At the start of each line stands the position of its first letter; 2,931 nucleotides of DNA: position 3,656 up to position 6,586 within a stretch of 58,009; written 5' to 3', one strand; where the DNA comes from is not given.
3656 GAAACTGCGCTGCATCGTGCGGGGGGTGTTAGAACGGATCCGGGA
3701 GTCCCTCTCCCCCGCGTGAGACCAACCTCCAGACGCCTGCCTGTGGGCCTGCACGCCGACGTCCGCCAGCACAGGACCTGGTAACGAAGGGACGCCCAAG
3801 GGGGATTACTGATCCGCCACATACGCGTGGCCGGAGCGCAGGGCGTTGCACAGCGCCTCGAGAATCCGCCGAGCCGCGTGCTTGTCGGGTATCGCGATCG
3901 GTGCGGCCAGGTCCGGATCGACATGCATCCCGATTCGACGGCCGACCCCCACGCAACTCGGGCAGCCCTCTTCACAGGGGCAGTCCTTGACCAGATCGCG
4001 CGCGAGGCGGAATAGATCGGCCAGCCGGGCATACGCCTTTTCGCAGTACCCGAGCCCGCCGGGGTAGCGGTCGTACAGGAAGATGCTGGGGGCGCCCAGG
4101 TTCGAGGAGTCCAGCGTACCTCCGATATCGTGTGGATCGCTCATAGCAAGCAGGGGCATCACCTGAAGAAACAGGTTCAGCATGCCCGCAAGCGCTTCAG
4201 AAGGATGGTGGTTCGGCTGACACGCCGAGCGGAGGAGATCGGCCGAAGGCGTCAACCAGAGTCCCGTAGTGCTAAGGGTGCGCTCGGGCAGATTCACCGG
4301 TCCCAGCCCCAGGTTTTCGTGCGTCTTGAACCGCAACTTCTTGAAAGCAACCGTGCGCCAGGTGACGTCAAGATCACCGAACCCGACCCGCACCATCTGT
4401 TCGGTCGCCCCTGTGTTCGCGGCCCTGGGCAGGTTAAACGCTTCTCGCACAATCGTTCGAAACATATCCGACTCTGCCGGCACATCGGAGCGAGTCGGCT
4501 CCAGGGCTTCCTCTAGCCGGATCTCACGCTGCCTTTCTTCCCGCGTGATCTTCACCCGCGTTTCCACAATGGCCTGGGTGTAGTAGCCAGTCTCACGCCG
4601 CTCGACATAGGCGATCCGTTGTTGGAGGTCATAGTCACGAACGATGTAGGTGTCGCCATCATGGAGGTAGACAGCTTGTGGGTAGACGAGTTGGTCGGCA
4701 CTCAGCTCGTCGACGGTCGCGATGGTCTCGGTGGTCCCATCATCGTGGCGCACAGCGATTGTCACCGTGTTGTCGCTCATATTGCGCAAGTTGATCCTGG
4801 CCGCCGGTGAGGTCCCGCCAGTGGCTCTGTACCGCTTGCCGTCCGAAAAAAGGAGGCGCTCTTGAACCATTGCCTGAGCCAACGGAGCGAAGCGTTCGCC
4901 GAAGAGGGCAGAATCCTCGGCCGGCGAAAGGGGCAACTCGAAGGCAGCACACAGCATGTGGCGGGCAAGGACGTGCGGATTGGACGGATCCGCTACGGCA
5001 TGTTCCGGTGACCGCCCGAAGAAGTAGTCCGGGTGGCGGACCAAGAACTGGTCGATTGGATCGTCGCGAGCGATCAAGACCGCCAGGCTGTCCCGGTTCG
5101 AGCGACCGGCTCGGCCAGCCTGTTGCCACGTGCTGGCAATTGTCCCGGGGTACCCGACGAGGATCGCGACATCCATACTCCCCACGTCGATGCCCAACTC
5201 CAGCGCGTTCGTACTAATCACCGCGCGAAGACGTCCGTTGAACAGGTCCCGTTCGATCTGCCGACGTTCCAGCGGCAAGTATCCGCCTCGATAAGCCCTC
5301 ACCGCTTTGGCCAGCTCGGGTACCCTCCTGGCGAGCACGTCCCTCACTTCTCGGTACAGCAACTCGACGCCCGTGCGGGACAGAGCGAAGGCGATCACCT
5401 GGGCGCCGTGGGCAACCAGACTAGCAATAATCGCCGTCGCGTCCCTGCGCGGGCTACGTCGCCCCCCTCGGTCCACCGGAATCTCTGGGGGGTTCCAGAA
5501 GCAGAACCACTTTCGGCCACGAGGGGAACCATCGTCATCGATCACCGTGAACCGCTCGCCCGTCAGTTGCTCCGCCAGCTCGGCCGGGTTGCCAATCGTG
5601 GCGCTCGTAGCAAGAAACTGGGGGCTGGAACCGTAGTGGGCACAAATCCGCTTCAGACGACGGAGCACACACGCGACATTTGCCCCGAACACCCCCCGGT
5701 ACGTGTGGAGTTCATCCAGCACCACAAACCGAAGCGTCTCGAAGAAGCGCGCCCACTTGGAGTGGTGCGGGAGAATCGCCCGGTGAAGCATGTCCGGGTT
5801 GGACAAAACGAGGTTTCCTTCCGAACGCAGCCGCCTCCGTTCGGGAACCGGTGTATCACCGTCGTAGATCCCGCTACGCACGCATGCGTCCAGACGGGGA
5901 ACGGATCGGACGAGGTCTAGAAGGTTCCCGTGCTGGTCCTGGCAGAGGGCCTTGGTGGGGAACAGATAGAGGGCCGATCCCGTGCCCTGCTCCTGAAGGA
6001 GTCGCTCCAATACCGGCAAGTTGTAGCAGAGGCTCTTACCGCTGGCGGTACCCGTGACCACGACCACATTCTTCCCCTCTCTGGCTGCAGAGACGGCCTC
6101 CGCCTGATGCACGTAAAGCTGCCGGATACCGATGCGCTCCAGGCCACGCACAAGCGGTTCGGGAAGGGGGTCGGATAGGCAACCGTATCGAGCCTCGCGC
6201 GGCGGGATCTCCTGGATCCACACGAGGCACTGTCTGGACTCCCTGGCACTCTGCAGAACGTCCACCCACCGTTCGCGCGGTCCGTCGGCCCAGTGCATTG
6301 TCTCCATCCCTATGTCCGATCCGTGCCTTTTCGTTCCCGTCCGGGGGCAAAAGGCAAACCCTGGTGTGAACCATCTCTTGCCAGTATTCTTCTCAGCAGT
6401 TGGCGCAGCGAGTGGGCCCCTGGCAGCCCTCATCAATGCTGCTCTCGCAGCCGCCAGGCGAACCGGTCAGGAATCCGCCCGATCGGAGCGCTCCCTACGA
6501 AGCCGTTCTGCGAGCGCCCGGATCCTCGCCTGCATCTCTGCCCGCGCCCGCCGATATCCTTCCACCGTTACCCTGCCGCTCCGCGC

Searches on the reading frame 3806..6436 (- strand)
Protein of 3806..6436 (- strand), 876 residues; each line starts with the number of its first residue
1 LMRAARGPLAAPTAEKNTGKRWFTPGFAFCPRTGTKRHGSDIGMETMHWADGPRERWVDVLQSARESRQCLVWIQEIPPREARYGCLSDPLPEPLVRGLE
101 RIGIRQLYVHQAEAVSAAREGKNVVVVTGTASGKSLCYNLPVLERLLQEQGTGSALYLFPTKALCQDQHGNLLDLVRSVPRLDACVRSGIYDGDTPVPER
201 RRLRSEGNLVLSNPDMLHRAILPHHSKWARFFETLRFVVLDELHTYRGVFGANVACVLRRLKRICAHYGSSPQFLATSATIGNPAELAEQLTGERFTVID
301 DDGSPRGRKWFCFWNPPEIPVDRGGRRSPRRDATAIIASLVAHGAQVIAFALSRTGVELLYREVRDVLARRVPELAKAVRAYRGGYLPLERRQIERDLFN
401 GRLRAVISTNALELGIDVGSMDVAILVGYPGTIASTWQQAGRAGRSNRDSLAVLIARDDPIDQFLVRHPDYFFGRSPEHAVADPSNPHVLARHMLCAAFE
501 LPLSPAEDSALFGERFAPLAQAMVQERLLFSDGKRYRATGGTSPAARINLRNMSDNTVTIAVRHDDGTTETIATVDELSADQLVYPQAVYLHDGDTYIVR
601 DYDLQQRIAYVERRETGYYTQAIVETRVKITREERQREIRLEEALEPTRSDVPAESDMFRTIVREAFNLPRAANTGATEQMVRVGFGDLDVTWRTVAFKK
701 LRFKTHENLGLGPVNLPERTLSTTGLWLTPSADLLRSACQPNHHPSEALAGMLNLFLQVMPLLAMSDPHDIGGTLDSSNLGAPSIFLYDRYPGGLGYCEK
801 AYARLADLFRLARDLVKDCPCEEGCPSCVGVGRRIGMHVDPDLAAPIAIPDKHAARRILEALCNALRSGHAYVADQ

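Call 86: search_protein_families(library=pfam, proteins=[window:3806-6436:-], max_evalue=0.00001)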
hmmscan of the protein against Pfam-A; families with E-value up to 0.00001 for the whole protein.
window:3806-6436:- (876 aa): 4 families
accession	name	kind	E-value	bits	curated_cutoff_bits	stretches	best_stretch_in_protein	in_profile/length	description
PF00270.35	DEAD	-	1.9e-29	103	26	1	110-284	3-164/167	DEAD/DEAH box helicase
PF09369.15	MZB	-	7.9e-21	75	24.2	1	755-829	4-80/80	MrfA Zn-binding domain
PF22982.3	WHD_HRQ1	-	2.2e-13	51.5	27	1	483-552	2-69/70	ATP-dependent helicase HRQ1, winged helix domain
PF00271.37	Helicase_C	-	3e-12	47.2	23.5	1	340-446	9-109/110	Helicase conserved C-terminal domain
